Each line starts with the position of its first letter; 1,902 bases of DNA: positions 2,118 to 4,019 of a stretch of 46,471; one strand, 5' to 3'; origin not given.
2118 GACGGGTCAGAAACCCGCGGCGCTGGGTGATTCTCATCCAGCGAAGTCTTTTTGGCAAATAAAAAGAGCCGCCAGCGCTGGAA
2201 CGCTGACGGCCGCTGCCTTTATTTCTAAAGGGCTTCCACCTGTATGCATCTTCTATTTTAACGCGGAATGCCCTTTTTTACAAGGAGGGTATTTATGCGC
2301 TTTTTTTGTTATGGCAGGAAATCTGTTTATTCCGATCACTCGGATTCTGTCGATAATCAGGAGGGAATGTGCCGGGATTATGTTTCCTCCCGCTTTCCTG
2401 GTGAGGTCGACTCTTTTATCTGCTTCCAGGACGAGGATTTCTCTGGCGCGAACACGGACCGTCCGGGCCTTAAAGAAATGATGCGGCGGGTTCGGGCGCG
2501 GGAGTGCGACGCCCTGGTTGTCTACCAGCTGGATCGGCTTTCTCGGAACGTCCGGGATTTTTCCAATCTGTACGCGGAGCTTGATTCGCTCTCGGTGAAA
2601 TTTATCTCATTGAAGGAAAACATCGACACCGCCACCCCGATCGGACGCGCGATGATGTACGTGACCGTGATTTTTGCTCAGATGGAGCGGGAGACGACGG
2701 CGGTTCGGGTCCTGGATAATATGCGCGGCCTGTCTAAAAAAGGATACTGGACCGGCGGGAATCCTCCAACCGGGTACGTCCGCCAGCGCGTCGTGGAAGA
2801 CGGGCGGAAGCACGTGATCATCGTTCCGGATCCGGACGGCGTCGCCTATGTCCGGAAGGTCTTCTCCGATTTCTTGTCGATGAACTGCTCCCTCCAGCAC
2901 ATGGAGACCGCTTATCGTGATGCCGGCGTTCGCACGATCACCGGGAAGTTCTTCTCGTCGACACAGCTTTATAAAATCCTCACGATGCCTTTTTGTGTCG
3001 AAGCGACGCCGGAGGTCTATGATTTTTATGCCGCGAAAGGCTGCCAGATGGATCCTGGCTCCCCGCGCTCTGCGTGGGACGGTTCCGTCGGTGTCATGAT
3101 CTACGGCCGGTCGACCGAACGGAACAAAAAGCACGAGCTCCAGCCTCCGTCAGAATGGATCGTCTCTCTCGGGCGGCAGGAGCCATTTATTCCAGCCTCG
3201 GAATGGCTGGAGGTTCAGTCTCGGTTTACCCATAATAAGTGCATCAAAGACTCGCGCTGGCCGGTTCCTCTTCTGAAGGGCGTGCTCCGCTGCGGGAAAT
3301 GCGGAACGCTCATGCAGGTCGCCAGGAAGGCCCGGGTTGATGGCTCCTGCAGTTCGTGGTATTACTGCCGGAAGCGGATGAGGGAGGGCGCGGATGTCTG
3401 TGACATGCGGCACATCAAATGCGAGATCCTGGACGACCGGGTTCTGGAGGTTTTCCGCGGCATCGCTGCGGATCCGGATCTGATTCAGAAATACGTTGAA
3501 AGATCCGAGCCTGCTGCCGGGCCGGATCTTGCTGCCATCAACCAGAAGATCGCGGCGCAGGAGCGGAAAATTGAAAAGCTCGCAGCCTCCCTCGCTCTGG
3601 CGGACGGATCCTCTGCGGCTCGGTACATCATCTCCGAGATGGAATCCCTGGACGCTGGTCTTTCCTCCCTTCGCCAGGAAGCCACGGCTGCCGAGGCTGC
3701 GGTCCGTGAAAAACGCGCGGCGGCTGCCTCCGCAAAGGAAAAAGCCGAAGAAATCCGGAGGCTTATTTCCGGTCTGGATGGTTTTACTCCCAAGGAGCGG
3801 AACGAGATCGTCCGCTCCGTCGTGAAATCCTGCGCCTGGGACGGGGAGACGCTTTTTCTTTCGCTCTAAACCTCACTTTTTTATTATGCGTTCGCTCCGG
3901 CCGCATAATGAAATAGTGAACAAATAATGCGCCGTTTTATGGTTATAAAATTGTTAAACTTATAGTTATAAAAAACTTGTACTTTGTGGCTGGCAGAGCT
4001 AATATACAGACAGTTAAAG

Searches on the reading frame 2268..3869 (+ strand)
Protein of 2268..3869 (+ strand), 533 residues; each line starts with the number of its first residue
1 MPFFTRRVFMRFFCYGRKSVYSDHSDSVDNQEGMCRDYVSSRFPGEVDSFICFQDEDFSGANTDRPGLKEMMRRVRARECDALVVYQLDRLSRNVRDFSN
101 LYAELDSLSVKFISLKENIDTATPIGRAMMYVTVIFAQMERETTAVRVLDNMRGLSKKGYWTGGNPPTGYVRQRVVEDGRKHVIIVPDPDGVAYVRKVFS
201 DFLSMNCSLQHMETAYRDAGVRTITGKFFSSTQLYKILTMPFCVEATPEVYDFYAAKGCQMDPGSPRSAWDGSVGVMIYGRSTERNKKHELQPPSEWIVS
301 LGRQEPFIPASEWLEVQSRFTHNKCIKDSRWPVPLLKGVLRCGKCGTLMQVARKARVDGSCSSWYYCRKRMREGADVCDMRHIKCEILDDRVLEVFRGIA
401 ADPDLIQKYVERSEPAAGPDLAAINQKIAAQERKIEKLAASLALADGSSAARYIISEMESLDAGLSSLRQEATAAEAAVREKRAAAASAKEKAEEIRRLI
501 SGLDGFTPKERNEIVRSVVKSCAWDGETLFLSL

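Call 70: find_encoding_contigs(protein=window:2268-3869:+, flank=10000, max_places=4)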
Protein window:2268-3869:+ (533 aa): no gene with exactly this product is on record in the collection.
